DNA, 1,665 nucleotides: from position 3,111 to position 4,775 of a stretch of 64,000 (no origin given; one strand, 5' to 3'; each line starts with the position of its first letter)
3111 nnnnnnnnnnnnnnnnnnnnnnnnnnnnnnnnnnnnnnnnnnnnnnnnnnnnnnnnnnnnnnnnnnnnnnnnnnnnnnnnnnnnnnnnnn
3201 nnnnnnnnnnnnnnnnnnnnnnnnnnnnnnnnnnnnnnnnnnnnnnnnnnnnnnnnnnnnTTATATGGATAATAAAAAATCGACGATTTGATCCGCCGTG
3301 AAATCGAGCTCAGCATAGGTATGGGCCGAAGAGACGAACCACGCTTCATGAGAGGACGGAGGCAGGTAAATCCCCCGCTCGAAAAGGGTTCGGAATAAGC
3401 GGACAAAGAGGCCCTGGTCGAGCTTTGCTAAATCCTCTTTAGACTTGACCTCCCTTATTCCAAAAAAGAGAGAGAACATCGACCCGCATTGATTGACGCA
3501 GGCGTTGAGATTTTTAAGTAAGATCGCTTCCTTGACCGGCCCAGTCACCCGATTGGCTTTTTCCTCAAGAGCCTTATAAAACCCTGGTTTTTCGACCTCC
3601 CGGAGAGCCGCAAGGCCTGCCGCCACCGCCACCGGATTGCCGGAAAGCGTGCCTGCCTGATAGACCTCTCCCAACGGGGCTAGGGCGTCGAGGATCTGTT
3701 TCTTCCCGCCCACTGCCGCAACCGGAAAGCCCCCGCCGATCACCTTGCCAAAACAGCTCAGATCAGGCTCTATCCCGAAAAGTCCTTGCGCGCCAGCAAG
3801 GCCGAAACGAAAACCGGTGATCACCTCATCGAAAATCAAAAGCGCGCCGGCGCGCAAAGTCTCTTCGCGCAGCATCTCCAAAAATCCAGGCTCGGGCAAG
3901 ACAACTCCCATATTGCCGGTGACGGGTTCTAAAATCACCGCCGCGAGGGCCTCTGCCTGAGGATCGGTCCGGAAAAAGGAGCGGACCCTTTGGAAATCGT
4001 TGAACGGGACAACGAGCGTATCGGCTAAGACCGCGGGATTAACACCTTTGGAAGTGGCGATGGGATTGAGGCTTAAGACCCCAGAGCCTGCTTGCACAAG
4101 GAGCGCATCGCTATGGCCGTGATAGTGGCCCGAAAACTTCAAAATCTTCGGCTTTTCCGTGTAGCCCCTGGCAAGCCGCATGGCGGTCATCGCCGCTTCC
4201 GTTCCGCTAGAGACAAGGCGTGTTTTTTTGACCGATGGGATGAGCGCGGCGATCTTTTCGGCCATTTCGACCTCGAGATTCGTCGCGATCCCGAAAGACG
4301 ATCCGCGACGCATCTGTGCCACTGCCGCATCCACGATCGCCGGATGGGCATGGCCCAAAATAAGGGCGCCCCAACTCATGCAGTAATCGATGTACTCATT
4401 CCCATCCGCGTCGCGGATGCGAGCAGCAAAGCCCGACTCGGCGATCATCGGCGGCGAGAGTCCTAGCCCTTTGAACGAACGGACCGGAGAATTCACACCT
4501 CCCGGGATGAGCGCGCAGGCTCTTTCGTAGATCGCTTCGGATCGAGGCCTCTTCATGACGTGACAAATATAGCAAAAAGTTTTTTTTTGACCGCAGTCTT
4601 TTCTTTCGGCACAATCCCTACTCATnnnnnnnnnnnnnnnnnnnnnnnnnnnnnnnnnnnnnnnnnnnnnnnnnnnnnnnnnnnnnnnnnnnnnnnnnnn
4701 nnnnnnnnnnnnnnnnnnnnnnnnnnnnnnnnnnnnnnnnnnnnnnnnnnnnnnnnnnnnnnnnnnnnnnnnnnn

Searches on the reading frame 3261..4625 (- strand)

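Call 20: search_protein_families(library=pfam, proteins=[window:3261-4625:-], max_evalue=0.01)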
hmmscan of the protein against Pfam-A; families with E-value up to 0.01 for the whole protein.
window:3261-4625:- (454 aa): 1 family
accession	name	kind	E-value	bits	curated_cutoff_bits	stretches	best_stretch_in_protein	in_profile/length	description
PF00202.27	Aminotran_3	-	9.4e-67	225.9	30.5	1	63-410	14-373/403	Aminotransferase class-III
